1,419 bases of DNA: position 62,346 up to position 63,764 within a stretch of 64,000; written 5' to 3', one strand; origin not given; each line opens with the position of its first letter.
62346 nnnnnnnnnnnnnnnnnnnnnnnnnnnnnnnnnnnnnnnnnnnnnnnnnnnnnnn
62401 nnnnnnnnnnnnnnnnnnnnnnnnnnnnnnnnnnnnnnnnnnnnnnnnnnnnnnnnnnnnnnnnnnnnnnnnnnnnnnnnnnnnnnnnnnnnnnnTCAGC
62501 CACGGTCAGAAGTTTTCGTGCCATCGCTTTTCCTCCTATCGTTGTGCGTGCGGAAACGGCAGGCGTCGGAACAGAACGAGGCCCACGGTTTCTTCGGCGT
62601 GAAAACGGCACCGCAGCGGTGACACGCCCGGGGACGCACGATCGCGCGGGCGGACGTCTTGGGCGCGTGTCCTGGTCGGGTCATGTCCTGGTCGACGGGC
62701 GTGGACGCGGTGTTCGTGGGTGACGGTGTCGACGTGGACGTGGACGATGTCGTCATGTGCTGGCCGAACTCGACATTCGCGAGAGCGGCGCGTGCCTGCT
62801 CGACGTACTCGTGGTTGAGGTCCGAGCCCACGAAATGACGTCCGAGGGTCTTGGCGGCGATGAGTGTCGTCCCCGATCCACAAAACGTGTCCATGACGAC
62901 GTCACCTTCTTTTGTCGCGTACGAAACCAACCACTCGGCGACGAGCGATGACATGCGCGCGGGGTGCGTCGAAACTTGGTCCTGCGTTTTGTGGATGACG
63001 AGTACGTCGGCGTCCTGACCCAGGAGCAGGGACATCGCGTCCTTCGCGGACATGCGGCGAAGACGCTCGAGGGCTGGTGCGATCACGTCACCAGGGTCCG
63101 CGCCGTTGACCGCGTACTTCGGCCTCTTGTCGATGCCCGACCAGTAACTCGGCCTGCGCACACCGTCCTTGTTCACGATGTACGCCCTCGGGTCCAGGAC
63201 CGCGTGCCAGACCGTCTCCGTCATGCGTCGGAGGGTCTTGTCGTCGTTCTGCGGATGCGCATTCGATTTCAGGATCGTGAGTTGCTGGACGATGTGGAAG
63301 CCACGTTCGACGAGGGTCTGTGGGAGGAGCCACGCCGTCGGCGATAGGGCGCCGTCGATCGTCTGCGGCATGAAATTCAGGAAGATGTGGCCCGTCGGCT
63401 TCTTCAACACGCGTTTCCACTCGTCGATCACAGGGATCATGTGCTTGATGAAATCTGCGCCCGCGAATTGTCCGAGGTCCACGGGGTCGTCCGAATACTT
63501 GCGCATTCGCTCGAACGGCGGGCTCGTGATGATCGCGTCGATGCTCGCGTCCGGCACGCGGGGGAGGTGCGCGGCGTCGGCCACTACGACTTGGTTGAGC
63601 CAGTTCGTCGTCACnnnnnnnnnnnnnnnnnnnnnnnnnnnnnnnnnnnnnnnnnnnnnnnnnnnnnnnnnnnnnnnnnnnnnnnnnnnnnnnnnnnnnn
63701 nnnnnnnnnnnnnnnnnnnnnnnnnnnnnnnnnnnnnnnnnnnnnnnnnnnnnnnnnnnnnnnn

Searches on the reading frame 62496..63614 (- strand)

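Call 11: search_protein_families(library=pfam, proteins=[window:62496-63614:-], max_evalue=0.01)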
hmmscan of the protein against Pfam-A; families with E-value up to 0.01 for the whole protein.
window:62496-63614:- (372 aa): 7 families
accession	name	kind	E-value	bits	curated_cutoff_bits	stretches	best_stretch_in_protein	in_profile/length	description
PF01555.25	N6_N4_Mtase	-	7.1e-31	108.3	26.7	1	25-274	1-219/221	DNA methylase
PF01170.24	UPF0020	-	9.9e-09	35.6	22.3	1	214-288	5-106/197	RMKL-like, methyltransferase domain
PF13649.12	Methyltransf_25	-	3.2e-06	28.2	27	1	240-286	1-53/97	Methyltransferase domain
PF08241.18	Methyltransf_11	-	1.6e-05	25.9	21.2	0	245-283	5-43/95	Methyltransferase domain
PF13847.12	Methyltransf_31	-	0.00021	21.4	27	1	235-283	2-58/145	Methyltransferase domain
PF02086.21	MethyltransfD12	-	0.0011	19.2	22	1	226-286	9-71/253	D12 class N6 adenine-specific DNA methyltransferase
PF02384.22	N6_Mtase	-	0.0058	16.4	20.4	0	218-256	31-66/311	N-6 DNA Methylase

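Call 12: search_protein_families(library=padloc, proteins=[window:62496-63614:-], max_evalue=0.01)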
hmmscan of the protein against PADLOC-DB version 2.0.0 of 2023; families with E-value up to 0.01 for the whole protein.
window:62496-63614:- (372 aa): 70 families (the best 25 are shown)
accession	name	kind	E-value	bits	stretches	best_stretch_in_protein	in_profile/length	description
PDLC03387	MTase_II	-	9.2e-31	105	2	94-280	128-277/289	Type II methyltransferase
PDLC03371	MTase_II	-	1.9e-30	104.3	1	4-280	8-254/260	Type II methyltransferase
PDLC03353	MTase_II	-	6.6e-24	82.9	2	207-278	180-250/260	Type II methyltransferase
PDLC03299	MTase_II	-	8.4e-22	76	2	208-283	187-263/296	Type II methyltransferase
PDLC03350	MTase_II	-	1e-19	69.1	2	213-276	230-293/312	Type II methyltransferase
PDLC03316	MTase_II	-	3e-19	67.3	1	10-146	40-175/390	Type II methyltransferase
PDLC03738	oMTase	-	4.4e-19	66.4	1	211-322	198-309/376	orphan methyltransferase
PDLC03216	MTase_II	-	6.2e-17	59.6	1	217-317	194-294/364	Type II methyltransferase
PDLC03265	MTase_II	-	7.6e-17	59.7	2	203-279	253-329/333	Type II methyltransferase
PDLC03228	MTase_II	-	1.1e-15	56.1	1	216-289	143-216/227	Type II methyltransferase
PDLC03320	MTase_II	-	4.2e-15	53.7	1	206-282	202-278/289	Type II methyltransferase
PDLC03238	MTase_II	-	5.5e-15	53.3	2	225-282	312-367/428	Type II methyltransferase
PDLC03230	MTase_II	-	5.6e-15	53.5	2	210-279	214-283/360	Type II methyltransferase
PDLC03376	MTase_II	-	1.5e-14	52.4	2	224-278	44-98/249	Type II methyltransferase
PDLC03351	MTase_II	-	1.2e-13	49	1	229-293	139-202/348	Type II methyltransferase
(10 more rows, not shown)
